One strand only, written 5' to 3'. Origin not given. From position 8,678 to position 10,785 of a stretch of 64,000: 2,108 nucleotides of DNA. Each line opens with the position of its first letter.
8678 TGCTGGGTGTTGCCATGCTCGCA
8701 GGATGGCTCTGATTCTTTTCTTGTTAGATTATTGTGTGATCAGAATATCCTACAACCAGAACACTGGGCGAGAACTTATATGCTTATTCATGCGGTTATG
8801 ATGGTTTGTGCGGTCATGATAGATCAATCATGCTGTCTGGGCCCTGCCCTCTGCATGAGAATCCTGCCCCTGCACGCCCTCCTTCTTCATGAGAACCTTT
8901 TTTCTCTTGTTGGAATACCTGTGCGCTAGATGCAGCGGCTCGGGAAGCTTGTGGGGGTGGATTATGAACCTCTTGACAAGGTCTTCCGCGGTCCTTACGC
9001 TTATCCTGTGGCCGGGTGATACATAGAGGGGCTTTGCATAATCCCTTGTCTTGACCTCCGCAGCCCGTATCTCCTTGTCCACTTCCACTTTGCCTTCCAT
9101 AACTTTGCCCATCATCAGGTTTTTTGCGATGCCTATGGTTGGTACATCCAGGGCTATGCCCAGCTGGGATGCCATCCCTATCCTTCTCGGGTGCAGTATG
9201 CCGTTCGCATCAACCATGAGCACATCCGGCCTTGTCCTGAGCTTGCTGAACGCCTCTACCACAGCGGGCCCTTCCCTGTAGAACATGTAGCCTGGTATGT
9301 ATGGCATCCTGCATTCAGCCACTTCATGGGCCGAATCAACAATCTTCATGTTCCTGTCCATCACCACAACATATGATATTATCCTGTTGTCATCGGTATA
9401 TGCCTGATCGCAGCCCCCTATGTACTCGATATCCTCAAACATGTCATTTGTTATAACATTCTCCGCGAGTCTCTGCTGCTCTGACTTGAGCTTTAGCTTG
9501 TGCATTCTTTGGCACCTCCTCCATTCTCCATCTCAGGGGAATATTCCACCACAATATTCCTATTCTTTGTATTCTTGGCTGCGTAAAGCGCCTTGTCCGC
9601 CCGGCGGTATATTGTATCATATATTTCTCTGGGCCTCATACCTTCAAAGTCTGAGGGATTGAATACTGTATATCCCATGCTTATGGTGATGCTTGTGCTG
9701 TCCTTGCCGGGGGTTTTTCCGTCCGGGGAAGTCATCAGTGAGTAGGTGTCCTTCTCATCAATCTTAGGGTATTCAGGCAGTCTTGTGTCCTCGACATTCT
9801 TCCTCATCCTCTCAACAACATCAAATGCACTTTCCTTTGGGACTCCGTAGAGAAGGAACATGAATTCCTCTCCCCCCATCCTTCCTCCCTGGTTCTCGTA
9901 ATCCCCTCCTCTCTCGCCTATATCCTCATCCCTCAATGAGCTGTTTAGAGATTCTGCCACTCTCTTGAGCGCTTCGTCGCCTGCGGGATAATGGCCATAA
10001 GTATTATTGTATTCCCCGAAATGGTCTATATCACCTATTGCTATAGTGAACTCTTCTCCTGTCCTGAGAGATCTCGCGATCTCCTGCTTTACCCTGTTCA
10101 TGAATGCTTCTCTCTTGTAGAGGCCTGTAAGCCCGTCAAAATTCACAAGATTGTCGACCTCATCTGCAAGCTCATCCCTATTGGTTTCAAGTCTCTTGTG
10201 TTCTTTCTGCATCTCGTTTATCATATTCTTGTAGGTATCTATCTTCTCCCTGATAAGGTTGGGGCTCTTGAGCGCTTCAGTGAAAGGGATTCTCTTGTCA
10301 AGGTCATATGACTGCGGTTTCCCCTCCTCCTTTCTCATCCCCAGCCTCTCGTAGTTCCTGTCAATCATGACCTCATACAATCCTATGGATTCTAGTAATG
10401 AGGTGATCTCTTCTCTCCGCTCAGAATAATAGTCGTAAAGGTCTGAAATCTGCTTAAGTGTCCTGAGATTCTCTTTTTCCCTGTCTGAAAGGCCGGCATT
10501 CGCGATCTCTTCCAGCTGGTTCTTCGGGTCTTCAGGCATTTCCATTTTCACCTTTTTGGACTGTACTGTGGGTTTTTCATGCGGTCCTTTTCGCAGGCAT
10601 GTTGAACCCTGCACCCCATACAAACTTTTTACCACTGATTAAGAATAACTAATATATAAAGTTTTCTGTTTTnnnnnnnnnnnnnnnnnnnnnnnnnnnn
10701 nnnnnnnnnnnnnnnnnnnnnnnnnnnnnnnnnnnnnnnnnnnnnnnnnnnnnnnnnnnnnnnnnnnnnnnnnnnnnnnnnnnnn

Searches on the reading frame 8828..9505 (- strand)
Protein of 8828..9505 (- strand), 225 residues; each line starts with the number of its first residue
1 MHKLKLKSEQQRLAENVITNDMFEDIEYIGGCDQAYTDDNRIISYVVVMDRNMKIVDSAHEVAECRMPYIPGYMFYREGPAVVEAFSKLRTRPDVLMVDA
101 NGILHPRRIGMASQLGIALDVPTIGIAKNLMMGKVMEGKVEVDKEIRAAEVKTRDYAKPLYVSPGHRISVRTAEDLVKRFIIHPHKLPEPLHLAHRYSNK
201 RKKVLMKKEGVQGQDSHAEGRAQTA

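Call 10: search_protein_families(library=pfam, proteins=[window:8828-9505:-], max_evalue=0.01)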
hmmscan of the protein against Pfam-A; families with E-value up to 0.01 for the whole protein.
window:8828-9505:- (225 aa): 2 families
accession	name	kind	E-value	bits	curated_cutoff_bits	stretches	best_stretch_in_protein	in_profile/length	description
PF04493.20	Endonuclease_5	-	1.8e-54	184.8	23.4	1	12-196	2-198/198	Endonuclease V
PF19700.5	DUF6198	-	0.0016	18.6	27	1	53-142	120-211/217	Family of unknown function (DUF6198)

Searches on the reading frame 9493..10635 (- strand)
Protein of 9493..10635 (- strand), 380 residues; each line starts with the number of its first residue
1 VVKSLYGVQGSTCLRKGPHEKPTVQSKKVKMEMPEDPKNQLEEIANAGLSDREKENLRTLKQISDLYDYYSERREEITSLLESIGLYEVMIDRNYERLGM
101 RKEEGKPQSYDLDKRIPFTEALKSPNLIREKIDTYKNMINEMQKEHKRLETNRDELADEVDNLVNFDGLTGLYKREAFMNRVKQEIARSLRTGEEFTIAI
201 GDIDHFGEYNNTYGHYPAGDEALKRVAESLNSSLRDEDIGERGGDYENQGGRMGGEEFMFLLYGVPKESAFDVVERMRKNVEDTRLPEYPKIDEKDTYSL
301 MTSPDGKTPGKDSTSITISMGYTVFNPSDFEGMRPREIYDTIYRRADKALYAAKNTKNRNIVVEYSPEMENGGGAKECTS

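Call 10: search_protein_families(library=pfam, proteins=[window:9493-10635:-], max_evalue=0.01)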
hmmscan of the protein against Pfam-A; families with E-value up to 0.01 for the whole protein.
window:9493-10635:- (380 aa): 1 family
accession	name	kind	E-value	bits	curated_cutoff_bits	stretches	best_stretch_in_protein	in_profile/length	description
PF00990.26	GGDEF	-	7.2e-28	97.8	23.8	1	165-287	2-113/161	Diguanylate cyclase, GGDEF domain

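Call 13: find_encoding_contigs(protein=window:9493-10635:-, flank=3000, max_places=6)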
Protein window:9493-10635:- (380 aa): no gene with exactly this product is on record in the collection.

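Call 34: search_protein_families(library=ncbifam, proteins=[window:9493-10545:-], max_evalue=1)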
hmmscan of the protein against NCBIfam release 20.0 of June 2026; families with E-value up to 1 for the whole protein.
window:9493-10545:- (350 aa): 23 families
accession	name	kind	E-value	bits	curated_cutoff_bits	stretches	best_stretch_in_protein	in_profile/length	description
NF038266.1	diguan_SiaD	equivalog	1.3e-31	109.9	290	2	122-256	82-205/252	biofilm regulation diguanylate cyclase SiaD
TIGR00254.1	GGDEF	domain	2.8e-30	105.2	37.4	2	135-257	6-117/168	diguanylate cyclase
NF007135.0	PRK09581.1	equivalog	3.3e-24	85.5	474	1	123-333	278-453/457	PleD family two-component system response regulator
NF007380.0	PRK09894.1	equivalog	9.4e-24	84.3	256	2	105-254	103-236/296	diguanylate cyclase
NF047654.1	DiguCycDgcRLepto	equivalog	9.6e-20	70.7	500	1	126-258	125-246/295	diguanylate cyclase DgcR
NF051473.1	DigCycDgcsShew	equivalog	6.7e-19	68.3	400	2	130-253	131-242/291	diguanylate cyclase DgcS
NF007423.1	PRK09966.1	equivalog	9.6e-19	67.5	325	1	107-252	216-347/390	diguanylate cyclase DgcN/YfiN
NF007599.0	PRK10245.1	equivalog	1e-18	67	402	1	132-262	208-327/371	diguanylate cyclase AdrA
NF041606.1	dguan_cyc_DgcA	equivalog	7e-18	64.7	370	2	145-256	189-289/340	diguanylate cyclase DgcA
NF011955.1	PRK15426.1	equivalog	1e-15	56.9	408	1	131-254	395-507/564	cellulose biosynthesis regulator diguanylate cyclase DgcQ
NF040885.1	diguan_DgcJ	equivalog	1.2e-14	54.1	500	1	137-253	344-449/493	diguanylate cyclase DgcJ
NF045675.1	PhdiestaseDibA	equivalog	7e-12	44.5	980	1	128-232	197-290/623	phosphodiesterase DibA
NF007474.0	PRK10060.1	equivalog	4.4e-11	41.7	782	1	128-215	231-316/663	cyclic di-GMP phosphodiesterase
NF007298.0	PRK09776.1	equivalog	1.4e-09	36.5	1135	1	135-256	685-795/1111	diguanylate cyclase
NF050064.1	BlResRespRegCbrR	equivalog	1.1e-08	34.5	600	1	130-253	250-362/415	bile resistance response regulator CbrR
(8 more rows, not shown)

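Call 80: find_encoding_contigs(protein=window:9493-10545:-, flank=2000, max_places=5)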
Protein window:9493-10545:- (350 aa): no gene with exactly this product is on record in the collection.
